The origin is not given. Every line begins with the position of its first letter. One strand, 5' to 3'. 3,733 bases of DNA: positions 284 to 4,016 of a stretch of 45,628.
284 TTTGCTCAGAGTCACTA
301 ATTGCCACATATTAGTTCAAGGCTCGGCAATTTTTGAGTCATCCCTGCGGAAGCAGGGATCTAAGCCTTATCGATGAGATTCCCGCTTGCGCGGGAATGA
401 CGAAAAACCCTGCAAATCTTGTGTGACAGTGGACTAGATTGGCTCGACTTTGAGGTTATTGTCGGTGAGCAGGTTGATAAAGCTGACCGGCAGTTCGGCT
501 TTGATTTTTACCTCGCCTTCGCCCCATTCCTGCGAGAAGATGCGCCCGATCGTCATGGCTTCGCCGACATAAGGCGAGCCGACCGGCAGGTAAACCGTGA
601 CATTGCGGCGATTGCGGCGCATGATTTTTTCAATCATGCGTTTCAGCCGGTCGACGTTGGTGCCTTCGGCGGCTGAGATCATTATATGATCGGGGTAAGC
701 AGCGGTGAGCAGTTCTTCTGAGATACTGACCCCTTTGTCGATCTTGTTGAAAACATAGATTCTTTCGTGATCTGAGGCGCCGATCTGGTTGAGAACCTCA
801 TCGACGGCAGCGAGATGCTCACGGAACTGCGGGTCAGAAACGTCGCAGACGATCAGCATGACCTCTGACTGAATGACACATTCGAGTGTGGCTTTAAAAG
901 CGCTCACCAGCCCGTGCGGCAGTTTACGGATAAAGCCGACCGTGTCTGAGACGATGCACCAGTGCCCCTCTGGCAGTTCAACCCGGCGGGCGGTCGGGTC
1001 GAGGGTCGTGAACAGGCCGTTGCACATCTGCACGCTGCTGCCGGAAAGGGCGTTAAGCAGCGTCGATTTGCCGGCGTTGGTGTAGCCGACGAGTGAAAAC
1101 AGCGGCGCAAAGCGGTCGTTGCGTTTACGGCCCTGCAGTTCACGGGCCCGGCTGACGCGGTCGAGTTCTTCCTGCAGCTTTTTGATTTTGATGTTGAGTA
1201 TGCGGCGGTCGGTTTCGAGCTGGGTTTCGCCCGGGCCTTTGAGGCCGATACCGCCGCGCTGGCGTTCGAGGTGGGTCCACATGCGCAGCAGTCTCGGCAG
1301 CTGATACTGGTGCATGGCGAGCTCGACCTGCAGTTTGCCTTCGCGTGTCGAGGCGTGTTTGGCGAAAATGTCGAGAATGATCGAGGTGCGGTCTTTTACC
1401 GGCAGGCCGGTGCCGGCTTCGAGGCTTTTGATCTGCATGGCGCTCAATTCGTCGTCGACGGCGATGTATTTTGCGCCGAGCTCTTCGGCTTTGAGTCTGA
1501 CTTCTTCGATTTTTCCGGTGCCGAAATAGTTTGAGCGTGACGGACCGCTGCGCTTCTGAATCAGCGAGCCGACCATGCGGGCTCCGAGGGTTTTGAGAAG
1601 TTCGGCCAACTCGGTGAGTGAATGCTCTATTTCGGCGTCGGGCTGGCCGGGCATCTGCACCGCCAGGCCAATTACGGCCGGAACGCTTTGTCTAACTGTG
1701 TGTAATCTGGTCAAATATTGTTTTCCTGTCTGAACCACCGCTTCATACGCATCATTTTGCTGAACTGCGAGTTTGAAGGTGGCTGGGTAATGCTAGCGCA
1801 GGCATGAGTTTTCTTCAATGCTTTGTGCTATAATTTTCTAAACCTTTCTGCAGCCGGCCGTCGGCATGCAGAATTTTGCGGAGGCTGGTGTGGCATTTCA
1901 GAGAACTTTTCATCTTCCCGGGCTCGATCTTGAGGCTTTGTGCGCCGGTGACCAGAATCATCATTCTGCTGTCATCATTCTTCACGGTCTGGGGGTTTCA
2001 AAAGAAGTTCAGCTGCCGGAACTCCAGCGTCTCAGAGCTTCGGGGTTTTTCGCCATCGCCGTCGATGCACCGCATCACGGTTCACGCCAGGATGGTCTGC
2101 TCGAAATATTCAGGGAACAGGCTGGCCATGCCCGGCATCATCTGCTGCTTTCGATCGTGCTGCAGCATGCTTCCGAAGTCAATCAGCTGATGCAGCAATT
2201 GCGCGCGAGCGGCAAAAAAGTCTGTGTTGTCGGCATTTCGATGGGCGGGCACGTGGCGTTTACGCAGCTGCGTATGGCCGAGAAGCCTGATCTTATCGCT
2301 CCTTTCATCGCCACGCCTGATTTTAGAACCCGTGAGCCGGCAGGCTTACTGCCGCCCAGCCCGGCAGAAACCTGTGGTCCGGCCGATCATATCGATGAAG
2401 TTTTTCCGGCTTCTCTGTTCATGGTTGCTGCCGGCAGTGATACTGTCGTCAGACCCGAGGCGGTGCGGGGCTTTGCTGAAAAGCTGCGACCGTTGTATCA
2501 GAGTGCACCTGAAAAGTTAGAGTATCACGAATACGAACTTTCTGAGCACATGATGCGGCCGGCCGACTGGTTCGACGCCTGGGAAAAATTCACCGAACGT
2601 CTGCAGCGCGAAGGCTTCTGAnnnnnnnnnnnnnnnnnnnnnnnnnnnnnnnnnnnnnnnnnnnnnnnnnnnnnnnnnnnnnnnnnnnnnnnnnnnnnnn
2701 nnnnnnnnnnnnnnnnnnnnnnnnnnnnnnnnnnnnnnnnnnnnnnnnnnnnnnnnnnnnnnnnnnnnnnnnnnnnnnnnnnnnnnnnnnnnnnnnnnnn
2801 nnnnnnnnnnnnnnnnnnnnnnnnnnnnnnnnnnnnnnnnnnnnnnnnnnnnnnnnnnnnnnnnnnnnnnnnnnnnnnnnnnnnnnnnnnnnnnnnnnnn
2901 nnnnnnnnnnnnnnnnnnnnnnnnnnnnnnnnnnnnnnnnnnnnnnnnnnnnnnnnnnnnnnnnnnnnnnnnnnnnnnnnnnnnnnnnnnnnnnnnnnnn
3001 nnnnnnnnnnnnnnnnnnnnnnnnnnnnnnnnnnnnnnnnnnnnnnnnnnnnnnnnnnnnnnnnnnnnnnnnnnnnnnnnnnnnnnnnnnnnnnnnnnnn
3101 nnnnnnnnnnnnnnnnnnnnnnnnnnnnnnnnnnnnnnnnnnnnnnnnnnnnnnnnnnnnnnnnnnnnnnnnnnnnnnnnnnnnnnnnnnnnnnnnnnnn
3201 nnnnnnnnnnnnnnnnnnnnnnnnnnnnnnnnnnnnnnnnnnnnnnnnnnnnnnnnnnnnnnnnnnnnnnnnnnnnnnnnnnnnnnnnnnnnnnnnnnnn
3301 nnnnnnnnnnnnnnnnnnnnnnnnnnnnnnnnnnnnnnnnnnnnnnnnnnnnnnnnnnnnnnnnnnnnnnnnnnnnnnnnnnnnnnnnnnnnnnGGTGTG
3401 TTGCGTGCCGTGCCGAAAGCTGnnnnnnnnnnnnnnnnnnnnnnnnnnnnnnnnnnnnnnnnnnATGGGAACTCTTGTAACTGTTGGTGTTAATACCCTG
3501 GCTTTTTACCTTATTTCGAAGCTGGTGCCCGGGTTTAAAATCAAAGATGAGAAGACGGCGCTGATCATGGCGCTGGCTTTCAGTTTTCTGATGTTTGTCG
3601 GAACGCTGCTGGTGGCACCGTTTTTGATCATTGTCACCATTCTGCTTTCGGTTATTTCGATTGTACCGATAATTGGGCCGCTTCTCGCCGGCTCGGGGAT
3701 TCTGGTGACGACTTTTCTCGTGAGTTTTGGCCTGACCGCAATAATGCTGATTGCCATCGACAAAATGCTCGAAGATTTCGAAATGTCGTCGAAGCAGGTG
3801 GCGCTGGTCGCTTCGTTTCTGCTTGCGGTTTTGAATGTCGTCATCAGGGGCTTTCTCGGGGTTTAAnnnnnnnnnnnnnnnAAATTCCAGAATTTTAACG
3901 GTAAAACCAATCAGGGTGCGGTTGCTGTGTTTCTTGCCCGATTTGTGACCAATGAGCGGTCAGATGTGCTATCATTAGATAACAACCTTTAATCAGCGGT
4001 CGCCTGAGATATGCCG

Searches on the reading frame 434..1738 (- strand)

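Call 8: search_protein_families(library=pfam, proteins=[window:434-1738:-], max_evalue=0.001)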
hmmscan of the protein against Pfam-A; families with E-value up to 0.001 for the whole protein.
window:434-1738:- (434 aa): 6 families
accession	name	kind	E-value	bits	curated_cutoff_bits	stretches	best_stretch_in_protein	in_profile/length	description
PF16360.10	GTP-bdg_M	-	1.5e-29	102.8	29.5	1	128-206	1-79/79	GTP-binding GTPase Middle Region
PF13167.11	GTP-bdg_N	-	4.2e-25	88.6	25.4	1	38-126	1-89/89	GTP-binding GTPase N-terminal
PF01926.29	MMR_HSR1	-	2.2e-18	66.9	21.9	1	215-332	3-113/113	50S ribosome-binding GTPase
PF03193.22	RsgA_GTPase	-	1.3e-05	25.5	30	0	214-245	109-140/174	RsgA GTPase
PF16897.10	MMR_HSR1_Xtn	-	3.1e-05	24.3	35.2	1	325-369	57-100/106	C-terminal region of MMR_HSR1 domain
PF02421.24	FeoB_N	-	0.00011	22.2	27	1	215-367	4-154/156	Ferrous iron transport protein B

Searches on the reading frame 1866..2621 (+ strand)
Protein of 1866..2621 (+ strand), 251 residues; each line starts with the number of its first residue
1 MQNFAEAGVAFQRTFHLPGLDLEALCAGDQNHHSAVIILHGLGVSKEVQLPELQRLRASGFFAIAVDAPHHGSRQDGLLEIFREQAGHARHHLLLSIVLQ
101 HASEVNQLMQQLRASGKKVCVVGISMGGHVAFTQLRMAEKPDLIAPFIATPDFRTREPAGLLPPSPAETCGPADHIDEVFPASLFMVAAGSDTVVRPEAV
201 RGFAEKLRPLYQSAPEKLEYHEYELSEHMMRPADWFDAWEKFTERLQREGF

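Call 8: search_protein_families(library=pfam, proteins=[window:1866-2621:+], max_evalue=0.001)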
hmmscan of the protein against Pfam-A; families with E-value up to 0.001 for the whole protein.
window:1866-2621:+ (251 aa): 4 families
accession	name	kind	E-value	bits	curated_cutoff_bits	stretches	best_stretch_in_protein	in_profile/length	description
PF12697.13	Abhydrolase_6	-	2.3e-11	45.2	26.3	1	36-205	1-132/217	Alpha/beta hydrolase family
PF12146.15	Hydrolase_4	-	3.7e-09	36.7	27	1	31-145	2-103/239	Serine aminopeptidase, S33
PF00561.26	Abhydrolase_1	-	7.6e-06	26.2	25.8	1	35-144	2-94/245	alpha/beta hydrolase fold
PF01738.24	DLH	-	0.00022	21.3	21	1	24-207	3-169/217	Dienelactone hydrolase family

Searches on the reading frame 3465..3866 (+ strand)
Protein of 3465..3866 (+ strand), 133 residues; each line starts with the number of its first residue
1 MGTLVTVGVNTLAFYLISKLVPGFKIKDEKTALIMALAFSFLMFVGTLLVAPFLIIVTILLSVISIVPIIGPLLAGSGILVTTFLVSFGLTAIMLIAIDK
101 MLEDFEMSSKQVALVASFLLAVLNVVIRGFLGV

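Call 8: search_protein_families(library=pfam, proteins=[window:3465-3866:+], max_evalue=0.001)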
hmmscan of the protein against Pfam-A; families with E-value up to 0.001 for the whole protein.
window:3465-3866:+ (133 aa): 1 family
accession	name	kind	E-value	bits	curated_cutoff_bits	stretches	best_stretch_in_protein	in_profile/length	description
PF04020.18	Phage_holin_4_2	-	1.5e-10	42.1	28.8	2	83-132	2-51/105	Mycobacterial 4 TMS phage holin, superfamily IV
